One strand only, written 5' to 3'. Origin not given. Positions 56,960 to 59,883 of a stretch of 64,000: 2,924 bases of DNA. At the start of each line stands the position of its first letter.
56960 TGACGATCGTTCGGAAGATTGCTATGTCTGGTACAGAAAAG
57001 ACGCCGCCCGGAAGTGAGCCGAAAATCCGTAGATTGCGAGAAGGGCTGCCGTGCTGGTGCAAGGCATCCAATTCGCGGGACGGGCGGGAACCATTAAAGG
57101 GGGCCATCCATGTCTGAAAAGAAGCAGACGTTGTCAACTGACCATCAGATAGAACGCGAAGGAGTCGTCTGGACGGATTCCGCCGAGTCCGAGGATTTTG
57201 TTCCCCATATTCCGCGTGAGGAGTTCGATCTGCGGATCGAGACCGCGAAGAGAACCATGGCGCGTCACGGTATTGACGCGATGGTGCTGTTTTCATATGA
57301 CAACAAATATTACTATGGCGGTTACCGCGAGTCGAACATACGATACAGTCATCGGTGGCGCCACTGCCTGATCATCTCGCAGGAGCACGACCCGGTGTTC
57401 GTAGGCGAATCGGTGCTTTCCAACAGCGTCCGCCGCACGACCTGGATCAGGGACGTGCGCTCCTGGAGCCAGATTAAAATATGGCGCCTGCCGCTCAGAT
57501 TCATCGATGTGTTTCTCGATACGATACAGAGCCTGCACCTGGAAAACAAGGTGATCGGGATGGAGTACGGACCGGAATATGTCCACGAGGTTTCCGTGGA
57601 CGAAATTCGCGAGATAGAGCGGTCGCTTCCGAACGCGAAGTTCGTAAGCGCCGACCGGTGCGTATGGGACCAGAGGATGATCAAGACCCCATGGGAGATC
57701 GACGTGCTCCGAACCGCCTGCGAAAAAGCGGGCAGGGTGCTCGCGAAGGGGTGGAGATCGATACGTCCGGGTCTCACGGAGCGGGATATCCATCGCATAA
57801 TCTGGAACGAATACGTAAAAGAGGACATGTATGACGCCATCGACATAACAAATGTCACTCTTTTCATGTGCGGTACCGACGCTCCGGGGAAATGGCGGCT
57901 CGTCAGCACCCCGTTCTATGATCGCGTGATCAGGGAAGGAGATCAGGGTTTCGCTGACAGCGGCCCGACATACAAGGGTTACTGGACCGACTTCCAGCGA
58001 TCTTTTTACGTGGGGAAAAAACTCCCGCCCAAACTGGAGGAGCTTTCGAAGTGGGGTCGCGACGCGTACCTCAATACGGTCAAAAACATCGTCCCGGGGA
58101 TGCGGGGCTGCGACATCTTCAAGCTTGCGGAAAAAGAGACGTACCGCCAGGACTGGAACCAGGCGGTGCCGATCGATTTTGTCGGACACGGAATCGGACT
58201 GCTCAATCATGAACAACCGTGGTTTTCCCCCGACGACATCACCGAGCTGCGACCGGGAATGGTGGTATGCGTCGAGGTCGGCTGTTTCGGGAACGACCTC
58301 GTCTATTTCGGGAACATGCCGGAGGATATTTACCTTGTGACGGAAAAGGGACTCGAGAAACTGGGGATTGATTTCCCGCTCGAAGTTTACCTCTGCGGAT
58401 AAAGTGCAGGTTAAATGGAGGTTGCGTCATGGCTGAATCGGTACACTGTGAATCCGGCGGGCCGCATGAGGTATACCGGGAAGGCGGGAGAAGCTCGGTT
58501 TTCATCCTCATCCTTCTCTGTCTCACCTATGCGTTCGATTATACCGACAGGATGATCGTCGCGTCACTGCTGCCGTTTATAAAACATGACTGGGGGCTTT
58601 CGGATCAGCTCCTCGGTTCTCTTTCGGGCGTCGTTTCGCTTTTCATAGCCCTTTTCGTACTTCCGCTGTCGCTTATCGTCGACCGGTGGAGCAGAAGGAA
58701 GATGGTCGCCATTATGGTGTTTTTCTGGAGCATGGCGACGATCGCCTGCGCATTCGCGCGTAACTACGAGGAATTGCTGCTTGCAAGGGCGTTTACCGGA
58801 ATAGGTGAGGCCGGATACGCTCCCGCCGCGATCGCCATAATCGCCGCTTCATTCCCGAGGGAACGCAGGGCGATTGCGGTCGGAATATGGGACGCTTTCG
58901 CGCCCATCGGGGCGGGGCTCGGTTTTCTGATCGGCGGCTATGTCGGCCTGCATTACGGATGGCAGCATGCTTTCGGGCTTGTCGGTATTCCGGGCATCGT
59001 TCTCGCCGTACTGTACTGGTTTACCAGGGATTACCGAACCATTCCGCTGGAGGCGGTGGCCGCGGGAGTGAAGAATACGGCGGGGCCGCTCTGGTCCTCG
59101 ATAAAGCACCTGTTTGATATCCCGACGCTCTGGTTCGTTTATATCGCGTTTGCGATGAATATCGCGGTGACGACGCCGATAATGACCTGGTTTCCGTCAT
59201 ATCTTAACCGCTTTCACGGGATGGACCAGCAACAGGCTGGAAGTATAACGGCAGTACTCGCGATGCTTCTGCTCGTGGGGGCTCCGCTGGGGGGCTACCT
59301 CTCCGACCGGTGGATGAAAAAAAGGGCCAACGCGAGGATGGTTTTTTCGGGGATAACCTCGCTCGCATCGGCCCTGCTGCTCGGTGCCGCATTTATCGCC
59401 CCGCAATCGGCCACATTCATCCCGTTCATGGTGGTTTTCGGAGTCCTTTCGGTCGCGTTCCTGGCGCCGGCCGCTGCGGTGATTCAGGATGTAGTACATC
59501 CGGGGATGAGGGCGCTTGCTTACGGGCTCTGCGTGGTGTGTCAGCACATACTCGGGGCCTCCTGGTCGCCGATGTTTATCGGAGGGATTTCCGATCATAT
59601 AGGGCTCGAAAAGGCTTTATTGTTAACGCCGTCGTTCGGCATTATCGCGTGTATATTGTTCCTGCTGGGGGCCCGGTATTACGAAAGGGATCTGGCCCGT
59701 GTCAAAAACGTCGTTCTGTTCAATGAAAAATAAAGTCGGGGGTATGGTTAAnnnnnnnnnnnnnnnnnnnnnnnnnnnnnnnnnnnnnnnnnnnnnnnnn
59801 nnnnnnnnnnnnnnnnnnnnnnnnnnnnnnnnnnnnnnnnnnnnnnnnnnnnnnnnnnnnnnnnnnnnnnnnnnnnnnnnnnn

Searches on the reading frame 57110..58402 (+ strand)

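Call 68: search_protein_families(library=pfam, proteins=[window:57110-58402:+], max_evalue=1e-8)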
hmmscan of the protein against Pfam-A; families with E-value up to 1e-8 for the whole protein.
window:57110-58402:+ (430 aa): 2 families
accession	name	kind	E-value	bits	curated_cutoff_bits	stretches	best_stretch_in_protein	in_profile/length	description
PF00557.29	Peptidase_M24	-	4.8e-29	102.1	23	1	200-412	3-208/208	Metallopeptidase family M24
PF01321.24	Creatinase_N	-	1.9e-11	45.1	22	1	42-191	1-128/128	Creatinase/Prolidase N-terminal domain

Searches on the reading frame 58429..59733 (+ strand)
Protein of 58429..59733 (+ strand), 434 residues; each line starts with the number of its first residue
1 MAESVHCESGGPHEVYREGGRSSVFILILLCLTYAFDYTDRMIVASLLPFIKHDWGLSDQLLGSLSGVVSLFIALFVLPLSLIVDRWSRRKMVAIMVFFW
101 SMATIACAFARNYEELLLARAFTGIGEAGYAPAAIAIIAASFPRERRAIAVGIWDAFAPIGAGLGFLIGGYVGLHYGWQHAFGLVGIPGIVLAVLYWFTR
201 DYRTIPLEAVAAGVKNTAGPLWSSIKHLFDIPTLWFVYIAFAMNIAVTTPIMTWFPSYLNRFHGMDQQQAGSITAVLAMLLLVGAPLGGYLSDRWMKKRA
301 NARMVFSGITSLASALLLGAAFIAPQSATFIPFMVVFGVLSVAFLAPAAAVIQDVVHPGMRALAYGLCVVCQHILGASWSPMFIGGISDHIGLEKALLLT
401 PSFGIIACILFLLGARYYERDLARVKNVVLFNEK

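Call 68: search_protein_families(library=pfam, proteins=[window:58429-59733:+], max_evalue=1e-8)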
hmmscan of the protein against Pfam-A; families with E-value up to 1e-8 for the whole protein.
window:58429-59733:+ (434 aa): 2 families
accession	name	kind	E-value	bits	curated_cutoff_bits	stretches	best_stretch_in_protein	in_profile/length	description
PF07690.21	MFS_1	-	5.9e-59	200.2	33.4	1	30-378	1-344/347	Major Facilitator Superfamily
PF03137.26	OATP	-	1.5e-13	50.4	25.8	0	216-323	277-384/545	Organic Anion Transporter Polypeptide (OATP) family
